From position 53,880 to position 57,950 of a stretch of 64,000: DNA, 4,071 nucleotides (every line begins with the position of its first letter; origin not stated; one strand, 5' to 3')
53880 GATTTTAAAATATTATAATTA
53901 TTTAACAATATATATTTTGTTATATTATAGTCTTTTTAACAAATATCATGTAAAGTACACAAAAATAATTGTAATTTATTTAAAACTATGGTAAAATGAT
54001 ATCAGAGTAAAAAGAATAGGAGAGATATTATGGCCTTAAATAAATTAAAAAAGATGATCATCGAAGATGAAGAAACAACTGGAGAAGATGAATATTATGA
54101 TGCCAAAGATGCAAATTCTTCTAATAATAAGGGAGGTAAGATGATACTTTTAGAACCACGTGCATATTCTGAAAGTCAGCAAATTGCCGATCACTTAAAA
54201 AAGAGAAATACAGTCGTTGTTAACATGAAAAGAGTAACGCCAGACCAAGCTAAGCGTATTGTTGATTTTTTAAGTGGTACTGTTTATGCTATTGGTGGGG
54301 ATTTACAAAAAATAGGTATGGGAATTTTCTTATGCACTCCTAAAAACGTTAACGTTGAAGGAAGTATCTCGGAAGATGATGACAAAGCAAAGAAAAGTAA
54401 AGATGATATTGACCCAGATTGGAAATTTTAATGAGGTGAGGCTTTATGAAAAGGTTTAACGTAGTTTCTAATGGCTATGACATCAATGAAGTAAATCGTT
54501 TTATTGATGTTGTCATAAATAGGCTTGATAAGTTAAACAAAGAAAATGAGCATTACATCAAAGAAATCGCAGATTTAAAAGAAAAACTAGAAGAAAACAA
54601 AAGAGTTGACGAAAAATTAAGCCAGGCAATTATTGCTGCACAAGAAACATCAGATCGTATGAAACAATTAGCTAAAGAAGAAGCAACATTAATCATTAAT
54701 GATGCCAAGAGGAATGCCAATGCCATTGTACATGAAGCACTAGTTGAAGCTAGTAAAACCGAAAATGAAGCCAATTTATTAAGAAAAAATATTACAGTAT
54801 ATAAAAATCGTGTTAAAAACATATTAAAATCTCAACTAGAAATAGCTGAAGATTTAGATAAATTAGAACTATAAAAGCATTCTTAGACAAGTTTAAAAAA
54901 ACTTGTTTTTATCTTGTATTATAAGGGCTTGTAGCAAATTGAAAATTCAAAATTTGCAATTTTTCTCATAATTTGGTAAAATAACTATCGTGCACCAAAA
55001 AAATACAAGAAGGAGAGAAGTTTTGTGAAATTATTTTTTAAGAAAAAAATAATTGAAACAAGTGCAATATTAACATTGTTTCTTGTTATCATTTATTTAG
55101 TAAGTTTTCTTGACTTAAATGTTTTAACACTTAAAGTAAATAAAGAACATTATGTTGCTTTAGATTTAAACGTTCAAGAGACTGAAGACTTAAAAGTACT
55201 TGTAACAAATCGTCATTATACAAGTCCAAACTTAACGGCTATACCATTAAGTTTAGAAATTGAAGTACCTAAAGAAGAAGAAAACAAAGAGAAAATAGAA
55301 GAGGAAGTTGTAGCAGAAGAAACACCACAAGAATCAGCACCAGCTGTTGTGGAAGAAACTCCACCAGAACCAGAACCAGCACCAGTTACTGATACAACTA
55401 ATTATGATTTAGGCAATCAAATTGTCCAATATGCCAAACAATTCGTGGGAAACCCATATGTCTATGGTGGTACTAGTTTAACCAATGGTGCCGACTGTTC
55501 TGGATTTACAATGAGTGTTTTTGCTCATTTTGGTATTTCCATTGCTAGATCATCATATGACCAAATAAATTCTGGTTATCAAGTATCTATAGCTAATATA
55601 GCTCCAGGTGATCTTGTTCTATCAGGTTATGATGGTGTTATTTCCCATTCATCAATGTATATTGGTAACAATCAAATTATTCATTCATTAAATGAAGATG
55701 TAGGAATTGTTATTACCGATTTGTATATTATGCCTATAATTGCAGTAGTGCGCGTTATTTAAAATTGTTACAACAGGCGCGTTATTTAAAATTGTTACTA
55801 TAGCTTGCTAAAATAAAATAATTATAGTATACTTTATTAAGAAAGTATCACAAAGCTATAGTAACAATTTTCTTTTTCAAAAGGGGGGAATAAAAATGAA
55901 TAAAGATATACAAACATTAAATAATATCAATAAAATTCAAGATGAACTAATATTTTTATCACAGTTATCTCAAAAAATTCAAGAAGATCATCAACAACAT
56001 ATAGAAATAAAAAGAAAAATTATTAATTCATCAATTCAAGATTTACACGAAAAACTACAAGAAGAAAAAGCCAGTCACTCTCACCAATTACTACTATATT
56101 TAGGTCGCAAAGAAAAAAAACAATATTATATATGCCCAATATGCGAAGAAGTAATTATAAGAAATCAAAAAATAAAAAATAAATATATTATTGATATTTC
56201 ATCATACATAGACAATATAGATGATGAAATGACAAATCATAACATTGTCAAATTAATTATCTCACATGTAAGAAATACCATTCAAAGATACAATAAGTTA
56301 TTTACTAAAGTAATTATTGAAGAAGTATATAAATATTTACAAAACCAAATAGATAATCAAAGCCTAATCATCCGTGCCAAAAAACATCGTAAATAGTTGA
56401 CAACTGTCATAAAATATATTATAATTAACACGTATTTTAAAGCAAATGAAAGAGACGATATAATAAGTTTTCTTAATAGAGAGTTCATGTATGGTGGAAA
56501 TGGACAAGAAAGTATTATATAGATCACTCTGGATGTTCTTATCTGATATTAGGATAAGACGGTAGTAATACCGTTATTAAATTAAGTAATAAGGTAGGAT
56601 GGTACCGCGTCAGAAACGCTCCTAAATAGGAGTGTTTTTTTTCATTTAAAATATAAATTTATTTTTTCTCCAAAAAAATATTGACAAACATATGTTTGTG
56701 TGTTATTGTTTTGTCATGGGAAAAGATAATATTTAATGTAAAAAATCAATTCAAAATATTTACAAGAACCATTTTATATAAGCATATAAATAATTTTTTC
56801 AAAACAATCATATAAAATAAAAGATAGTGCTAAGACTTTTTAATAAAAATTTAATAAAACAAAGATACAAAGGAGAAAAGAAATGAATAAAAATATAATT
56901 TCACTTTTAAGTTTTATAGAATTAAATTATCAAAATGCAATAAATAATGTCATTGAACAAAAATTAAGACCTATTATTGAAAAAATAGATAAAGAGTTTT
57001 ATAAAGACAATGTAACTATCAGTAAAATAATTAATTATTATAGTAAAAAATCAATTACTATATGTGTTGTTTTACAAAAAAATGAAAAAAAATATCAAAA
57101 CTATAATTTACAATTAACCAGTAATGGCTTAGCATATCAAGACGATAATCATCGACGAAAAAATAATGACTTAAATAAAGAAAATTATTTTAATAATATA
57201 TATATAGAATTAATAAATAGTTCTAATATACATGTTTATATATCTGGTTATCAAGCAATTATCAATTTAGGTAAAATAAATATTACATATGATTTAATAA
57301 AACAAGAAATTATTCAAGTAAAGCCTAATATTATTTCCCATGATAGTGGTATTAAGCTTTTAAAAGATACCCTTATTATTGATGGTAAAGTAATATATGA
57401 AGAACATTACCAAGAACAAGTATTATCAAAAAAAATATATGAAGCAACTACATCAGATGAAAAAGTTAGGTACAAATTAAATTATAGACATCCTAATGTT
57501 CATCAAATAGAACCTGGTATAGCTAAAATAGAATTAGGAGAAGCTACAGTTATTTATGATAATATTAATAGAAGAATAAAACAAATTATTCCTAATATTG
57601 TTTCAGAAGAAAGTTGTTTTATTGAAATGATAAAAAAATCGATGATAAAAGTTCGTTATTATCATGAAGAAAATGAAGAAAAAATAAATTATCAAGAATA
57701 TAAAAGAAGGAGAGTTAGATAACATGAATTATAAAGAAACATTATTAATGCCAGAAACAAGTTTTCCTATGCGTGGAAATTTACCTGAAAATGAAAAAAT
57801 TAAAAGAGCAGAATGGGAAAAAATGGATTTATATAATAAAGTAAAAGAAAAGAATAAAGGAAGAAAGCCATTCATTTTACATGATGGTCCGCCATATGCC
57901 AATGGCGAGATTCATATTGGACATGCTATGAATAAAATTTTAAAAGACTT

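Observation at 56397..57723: T-box leader separated from ileS by about 230 nt of AT-rich spacer and an unknown 279-aa gene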

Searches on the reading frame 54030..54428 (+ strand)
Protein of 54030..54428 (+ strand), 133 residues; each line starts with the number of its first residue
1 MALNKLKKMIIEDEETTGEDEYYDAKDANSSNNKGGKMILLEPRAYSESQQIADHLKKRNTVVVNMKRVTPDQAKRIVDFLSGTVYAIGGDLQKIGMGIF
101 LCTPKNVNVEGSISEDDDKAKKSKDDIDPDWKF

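Call 4: search_protein_families(library=pfam, proteins=[window:54030-54428:+], max_evalue=0.1)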
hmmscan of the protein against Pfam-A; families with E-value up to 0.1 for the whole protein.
window:54030-54428:+ (133 aa): 4 families
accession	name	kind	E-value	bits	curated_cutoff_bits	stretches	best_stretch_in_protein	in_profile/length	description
PF04472.17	SepF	-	2.3e-29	101.9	27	1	39-109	2-72/72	Cell division protein SepF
PF18664.7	CdiA_C_tRNase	-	0.043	14.5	26.5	1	48-82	69-103/116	CdiA C-terminal tRNase domain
PF20513.3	UBact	-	0.044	14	27.8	0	60-76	20-36/43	Prokaryotic ubiquitin-like protein UBact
PF02970.22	TBCA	-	0.072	13.9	30.3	0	54-80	43-71/99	Tubulin binding cofactor A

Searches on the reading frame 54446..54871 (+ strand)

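Call 4: search_protein_families(library=pfam, proteins=[window:54446-54871:+], max_evalue=0.1)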
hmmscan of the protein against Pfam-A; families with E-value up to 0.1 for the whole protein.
window:54446-54871:+ (142 aa): 11 families
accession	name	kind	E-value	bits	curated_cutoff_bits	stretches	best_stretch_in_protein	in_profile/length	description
PF05103.18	DivIVA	-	3.8e-26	92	28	1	2-124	9-131/131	DivIVA protein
PF23067.1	MG280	-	0.012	15.7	27.4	1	15-135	66-182/259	Uncharacterised protein MG280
PF04883.17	HK97-gp10_like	-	0.015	16.7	21.4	1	65-124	11-55/78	Bacteriophage HK97-gp10, putative tail-component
PF12789.12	PTR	-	0.016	15.7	27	1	31-51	4-24/60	Phage tail repeat like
PF12709.12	Fungal_TACC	-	0.023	15.6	27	1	25-54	38-67/77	Fungal Transforming acidic coiled-coil (TACC) proteins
PF01763.21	Herpes_UL6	-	0.026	13.5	27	1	16-103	369-459/562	Herpesvirus UL6 like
PF06103.16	DUF948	-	0.036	14.7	37.2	1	14-76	22-88/89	Bacterial protein of unknown function (DUF948)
PF19745.5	FUT8_N_cat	-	0.065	12.4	27.6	1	25-133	28-137/499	Alpha-(1,6)-fucosyltransferase N- and catalytic domains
PF14371.13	DUF4412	-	0.07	13.4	21.6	1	28-92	12-77/191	Domain of unknown function (DUF4412)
PF24434.1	DUF7557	-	0.075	12.9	25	0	22-37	9-24/45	Family of unknown function (DUF7557)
PF14712.11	Snapin_Pallidin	-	0.095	13.6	29.6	0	110-140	9-39/89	Snapin/Pallidin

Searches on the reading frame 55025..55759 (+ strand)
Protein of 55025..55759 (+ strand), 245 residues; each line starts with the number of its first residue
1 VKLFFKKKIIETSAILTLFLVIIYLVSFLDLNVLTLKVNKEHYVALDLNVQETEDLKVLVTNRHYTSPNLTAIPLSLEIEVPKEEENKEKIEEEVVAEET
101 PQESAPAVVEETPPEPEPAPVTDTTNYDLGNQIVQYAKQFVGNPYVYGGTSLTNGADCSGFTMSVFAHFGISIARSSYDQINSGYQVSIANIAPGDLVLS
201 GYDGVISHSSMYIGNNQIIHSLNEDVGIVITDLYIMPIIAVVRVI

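Call 4: search_protein_families(library=pfam, proteins=[window:55025-55759:+], max_evalue=0.1)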
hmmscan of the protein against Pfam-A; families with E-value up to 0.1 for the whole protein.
window:55025-55759:+ (245 aa): 2 families
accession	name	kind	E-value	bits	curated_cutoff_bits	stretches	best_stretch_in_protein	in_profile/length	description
PF00877.26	NLPC_P60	-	5.3e-22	78.2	23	1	142-230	1-88/105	NlpC/P60 family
PF05708.18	Peptidase_C92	-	0.07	13.6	27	0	123-173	74-125/166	Permuted papain-like amidase enzyme, YaeF/YiiX, C92 family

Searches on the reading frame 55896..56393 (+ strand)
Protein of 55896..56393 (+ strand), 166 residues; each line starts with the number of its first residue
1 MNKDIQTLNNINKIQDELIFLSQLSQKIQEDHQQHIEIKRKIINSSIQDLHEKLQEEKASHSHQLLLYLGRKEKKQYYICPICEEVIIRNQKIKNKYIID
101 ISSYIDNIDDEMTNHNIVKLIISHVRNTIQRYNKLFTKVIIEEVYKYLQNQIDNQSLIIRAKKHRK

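Call 4: search_protein_families(library=pfam, proteins=[window:55896-56393:+], max_evalue=0.1)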
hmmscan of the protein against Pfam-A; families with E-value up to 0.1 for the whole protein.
window:55896-56393:+ (166 aa): 1 family
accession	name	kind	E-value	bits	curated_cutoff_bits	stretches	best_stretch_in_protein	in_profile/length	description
PF25164.1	CoiA_N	-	0.039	13.9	26.3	1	72-90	12-31/50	Competence protein CoiA, N-terminal domain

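Call 5: search_protein_families(library=ncbifam, proteins=[window:55896-56393:+], max_evalue=0.1)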
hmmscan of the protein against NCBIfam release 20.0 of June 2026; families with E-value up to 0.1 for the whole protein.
window:55896-56393:+ (166 aa): 1 family
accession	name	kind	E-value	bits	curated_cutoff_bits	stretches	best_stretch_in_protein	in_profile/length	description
NF011481.0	PRK14890.1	equivalog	0.055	13.5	61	0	70-92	20-43/61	putative Zn-ribbon RNA-binding protein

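Call 43: search_protein_families(library=phrogs, proteins=[window:55896-56393:+], max_evalue=0.1)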
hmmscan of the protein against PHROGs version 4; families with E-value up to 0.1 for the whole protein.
window:55896-56393:+ (166 aa): 1 family
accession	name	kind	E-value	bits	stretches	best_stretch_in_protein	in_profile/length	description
phrog_30270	-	unknown function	0.046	15.2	0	100-130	47-77/79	-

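Call 44: search_protein_families(library=padloc, proteins=[window:55896-56393:+], max_evalue=0.1)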
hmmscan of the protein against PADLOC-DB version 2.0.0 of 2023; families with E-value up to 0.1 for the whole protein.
window:55896-56393:+ (166 aa): 0 families

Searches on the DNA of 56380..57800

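Call 30: search_rna_families(source=window, start=56380, end=57000, threshold=evalue, max_evalue=1)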
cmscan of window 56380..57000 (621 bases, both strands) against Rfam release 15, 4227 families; matches with E-value up to 1: 3.
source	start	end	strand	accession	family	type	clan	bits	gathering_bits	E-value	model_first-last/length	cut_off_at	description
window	56437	56626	+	RF00230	T-box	Cis-reg; leader;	-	99.1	93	1.3e-22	1-219/219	no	T-box leader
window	56581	56668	+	RF01770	rimP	Cis-reg; leader;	-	26.5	47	0.043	1-102/102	no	Gammaprotebacteria rimP leader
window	56613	56670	-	RF02844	RefA9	Gene; antisense;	-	21.2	49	0.96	1-64/64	no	Enterococcus sRNA A9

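Call 75: search_rna_families(source=window, start=56900, end=57800, threshold=evalue, max_evalue=1)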
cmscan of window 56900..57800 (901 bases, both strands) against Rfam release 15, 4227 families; matches with E-value up to 1: 0.
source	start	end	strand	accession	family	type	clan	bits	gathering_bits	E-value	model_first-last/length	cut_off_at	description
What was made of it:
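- Checked: There is no second T-box, even below threshold, between 56900 and 57800 (call 75).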
